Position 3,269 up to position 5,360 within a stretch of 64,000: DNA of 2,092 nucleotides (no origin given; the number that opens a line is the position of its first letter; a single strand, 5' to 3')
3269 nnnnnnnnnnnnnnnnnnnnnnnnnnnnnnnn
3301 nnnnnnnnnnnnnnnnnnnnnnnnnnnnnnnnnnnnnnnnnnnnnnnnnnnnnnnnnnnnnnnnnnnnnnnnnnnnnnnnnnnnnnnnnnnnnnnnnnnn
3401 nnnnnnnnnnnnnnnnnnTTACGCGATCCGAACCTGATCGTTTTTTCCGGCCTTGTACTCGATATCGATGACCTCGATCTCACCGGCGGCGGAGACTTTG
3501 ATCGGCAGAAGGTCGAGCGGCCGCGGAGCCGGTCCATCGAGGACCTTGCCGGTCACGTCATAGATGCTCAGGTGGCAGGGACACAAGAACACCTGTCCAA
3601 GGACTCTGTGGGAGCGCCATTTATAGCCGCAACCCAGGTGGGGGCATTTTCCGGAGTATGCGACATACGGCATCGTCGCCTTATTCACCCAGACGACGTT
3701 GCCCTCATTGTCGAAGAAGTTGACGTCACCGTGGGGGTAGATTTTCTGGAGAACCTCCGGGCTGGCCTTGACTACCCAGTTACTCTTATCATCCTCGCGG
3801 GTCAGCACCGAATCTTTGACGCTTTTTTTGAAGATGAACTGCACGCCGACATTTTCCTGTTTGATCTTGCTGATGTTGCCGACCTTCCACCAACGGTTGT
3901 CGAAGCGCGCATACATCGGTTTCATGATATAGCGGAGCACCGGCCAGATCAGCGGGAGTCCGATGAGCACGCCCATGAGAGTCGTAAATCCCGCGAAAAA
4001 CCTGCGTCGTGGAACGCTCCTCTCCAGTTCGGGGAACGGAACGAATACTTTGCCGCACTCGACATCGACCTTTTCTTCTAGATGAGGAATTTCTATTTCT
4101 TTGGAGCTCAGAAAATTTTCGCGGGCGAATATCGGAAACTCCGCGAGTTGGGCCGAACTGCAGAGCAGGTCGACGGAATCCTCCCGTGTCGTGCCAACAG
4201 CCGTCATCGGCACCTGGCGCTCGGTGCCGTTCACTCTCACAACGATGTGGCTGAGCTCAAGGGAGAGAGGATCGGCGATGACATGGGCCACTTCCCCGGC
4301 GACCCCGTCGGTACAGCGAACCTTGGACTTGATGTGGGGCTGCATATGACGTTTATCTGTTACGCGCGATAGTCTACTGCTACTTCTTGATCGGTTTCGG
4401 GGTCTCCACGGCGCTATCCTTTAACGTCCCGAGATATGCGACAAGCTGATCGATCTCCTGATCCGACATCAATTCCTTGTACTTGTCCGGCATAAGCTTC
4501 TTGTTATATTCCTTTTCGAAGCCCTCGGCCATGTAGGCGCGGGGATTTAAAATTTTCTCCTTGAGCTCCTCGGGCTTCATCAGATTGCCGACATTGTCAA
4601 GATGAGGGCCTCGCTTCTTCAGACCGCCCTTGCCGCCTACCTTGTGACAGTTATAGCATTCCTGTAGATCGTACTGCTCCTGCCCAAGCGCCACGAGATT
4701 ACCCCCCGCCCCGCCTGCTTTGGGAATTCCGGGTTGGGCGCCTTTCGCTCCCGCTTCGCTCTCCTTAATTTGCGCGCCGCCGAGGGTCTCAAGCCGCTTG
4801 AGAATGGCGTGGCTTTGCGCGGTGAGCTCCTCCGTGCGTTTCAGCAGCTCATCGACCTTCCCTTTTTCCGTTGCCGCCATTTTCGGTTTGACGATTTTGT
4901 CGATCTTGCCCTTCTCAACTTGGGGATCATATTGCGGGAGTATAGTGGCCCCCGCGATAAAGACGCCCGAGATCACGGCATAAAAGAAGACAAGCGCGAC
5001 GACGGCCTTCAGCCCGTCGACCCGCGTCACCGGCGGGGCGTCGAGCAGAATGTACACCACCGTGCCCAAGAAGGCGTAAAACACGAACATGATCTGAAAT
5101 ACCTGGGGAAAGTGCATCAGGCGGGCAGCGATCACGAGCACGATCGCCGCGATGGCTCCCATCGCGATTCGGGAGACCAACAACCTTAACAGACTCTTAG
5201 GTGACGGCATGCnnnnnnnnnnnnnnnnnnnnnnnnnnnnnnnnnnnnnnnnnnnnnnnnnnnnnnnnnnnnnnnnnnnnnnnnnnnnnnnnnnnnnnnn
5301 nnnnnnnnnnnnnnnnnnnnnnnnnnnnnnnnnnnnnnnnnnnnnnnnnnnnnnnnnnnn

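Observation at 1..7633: Seven-gene respiratory operon: Rieske/cyt b core flanked by two bd-like oxidase paralogs and two c cytochromes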

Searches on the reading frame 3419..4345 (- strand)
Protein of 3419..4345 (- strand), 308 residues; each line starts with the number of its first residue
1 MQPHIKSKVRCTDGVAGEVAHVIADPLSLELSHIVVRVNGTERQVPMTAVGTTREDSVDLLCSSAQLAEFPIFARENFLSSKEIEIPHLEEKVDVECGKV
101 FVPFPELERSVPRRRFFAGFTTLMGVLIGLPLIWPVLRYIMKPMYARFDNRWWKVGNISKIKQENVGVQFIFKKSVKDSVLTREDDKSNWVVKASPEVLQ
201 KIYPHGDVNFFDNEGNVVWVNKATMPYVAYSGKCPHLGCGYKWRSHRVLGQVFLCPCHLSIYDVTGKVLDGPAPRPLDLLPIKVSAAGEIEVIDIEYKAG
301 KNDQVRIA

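Call 6: search_protein_families(library=pfam, proteins=[window:3419-4345:-], max_evalue=0.01)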
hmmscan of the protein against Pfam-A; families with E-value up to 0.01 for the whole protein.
window:3419-4345:- (308 aa): 1 family
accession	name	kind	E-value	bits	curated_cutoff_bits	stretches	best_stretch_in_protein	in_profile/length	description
PF00355.32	Rieske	-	1.3e-08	35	20.3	1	216-278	26-85/88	Rieske [2Fe-2S] domain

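Call 7: search_protein_families(library=ncbifam, proteins=[window:3419-4345:-], max_evalue=0.01)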
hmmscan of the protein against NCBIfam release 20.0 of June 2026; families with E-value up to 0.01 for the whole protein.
window:3419-4345:- (308 aa): 6 families
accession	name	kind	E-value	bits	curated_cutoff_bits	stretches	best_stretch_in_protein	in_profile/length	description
TIGR01416.1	Rieske_proteo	equivalog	1.2e-14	54.7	97.4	1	113-286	3-169/176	ubiquinol-cytochrome c reductase iron-sulfur subunit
NF045928.1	Cytb6fFeSPetC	equivalog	2.5e-14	53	250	1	222-292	96-163/179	cytochrome b6-f complex iron-sulfur subunit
NF010001.0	PRK13474.1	subfamily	5.5e-14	51.9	154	1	224-285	97-155/178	cytochrome b6-f complex iron-sulfur subunit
NF050121.1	bc1_QcrA_actin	exception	2.4e-12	47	275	1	224-288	237-301/319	cytochrome bc1 complex Rieske iron-sulfur subunit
TIGR02694.1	arsenite_ox_S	equivalog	1.6e-05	24.8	95.65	1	227-293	51-116/129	arsenate reductase (azurin) small subunit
NF041174.1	SDX_Thmprot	equivalog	0.0083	16.3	170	0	211-273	20-81/109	sulredoxin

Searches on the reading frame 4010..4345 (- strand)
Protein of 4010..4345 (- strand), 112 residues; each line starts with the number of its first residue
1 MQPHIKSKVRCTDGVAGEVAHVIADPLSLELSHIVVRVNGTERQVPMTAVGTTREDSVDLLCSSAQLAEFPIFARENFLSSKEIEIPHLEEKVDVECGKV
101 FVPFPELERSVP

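Call 65: search_protein_families(library=pfam, proteins=[window:4010-4345:-], max_evalue=10)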
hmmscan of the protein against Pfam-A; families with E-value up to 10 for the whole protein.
window:4010-4345:- (112 aa): 0 families

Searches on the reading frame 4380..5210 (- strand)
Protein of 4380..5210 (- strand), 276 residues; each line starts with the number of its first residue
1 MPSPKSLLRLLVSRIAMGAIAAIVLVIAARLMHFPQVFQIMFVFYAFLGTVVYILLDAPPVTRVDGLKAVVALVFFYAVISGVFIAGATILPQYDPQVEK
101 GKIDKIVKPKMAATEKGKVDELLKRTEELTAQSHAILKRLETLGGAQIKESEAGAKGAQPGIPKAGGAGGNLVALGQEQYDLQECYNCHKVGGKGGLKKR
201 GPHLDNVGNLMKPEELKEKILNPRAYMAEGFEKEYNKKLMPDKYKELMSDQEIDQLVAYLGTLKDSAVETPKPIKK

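Call 6: search_protein_families(library=pfam, proteins=[window:4380-5210:-], max_evalue=0.01)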
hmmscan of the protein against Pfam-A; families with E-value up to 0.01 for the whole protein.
window:4380-5210:- (276 aa): 3 families
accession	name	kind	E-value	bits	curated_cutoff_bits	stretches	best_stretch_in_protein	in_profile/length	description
PF00034.26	Cytochrom_C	-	6e-13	50.4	21.3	1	173-264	1-90/90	Cytochrome c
PF13442.11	Cytochrome_CBB3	-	3.6e-07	30.8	27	1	174-260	4-68/68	Cytochrome C oxidase, cbb3-type, subunit III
PF01284.28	MARVEL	-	0.0088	16.5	32.8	0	10-93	6-96/135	Membrane-associating domain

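Call 7: search_protein_families(library=ncbifam, proteins=[window:4380-5210:-], max_evalue=0.01)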
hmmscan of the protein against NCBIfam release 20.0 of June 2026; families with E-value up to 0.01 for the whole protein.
window:4380-5210:- (276 aa): 5 families
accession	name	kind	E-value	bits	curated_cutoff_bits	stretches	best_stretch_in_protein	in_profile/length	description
TIGR04485.1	thiosulf_SoxX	equivalog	3e-10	40.7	61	1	184-262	4-77/78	sulfur oxidation c-type cytochrome SoxX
TIGR02603.1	CxxCH_TIGR02603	domain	4.4e-10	39.7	68.15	1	176-234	6-61/134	putative heme-binding domain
NF045773.1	cytochro_C550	exception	8e-05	22.6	125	1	176-240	51-112/118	cytochrome c550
NF045774.1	cytochro_C551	exception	0.00013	21.9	118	1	178-236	43-98/110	cytochrome c551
NF040971.1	cytc_ExtS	equivalog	0.0013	18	100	1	172-229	77-132/262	selenite/tellurite reduction operon c-type cytochrome lipoprotein ExtS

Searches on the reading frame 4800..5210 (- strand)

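Call 65: search_protein_families(library=pfam, proteins=[window:4800-5210:-], max_evalue=10)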
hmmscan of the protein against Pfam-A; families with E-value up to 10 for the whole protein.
window:4800-5210:- (137 aa): 3 families
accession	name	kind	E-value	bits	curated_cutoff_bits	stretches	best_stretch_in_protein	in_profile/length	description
PF01284.28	MARVEL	-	0.0023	18.4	32.8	1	10-93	6-96/135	Membrane-associating domain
PF23906.1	DUF7248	-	0.18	12.2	27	1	34-74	13-54/58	Family of unknown function (DUF7248)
PF10039.14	DUF2275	-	1.1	9.7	24.6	1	4-32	22-51/210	Predicted integral membrane protein (DUF2275)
